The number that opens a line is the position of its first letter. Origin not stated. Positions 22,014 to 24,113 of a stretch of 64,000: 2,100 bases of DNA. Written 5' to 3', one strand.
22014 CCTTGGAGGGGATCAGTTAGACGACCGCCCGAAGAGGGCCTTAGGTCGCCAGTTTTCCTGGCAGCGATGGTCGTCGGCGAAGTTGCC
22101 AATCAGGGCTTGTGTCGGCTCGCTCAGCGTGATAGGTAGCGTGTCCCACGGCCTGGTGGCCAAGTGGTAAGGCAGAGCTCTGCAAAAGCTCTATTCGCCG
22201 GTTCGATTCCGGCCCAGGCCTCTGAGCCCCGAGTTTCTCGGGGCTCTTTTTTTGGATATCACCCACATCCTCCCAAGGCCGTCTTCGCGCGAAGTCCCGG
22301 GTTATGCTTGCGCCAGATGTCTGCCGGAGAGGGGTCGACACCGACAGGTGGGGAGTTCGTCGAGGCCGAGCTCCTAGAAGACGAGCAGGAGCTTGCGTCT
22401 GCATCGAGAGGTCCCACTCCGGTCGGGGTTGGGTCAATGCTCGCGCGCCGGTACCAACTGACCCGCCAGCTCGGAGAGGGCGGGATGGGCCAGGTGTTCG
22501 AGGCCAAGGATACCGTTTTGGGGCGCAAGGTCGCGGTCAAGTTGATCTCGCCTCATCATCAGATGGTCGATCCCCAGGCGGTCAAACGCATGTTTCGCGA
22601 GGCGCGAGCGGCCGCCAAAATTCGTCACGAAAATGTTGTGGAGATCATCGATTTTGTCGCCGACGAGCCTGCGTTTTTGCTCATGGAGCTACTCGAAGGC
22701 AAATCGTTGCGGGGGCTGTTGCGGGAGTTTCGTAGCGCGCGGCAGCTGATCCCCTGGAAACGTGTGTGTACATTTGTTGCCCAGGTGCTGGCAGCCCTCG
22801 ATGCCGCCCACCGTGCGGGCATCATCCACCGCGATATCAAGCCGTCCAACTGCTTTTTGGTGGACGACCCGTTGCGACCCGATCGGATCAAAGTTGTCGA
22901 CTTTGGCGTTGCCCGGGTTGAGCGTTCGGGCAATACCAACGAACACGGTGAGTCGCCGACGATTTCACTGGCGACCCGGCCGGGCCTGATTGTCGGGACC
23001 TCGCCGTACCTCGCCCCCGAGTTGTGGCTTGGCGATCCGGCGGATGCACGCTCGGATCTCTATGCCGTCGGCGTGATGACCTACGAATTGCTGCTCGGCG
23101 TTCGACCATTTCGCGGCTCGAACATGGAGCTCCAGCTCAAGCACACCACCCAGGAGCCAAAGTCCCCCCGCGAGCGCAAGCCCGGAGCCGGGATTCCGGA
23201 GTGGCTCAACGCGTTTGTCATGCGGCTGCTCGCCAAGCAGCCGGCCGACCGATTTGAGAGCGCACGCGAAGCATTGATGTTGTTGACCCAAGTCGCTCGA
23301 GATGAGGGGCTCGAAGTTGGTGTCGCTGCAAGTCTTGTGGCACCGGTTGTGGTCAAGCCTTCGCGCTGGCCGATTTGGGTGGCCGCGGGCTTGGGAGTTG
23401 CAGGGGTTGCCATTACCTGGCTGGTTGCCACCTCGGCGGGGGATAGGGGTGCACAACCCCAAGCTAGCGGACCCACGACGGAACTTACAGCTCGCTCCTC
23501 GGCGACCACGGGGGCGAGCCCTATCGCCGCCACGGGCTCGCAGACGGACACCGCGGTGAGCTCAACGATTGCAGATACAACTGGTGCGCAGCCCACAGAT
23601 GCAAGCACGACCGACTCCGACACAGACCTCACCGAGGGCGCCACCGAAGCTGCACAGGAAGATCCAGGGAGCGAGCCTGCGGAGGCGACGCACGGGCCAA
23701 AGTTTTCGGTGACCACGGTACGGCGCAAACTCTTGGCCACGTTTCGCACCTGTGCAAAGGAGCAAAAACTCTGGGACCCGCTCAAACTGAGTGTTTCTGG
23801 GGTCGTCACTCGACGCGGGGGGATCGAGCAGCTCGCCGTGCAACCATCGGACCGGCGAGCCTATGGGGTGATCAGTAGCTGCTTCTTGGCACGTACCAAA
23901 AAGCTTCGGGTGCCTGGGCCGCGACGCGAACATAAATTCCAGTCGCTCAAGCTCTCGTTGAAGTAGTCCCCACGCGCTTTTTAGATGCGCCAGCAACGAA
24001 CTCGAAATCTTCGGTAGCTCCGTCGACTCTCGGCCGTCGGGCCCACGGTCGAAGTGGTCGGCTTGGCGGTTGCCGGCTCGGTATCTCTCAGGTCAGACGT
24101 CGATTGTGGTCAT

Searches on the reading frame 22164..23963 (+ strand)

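Call 50: search_protein_families(library=pfam, proteins=[window:22164-23963:+], max_evalue=0.00001)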
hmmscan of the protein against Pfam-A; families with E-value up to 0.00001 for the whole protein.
window:22164-23963:+ (600 aa): 2 families
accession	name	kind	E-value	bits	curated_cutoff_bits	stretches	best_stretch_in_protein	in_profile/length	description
PF00069.31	Pkinase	-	6.8e-46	157.2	31.7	1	97-368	1-255/263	Protein kinase domain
PF07714.23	PK_Tyr_Ser-Thr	-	2.9e-26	92.8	23.1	1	98-363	2-248/258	Protein tyrosine and serine/threonine kinase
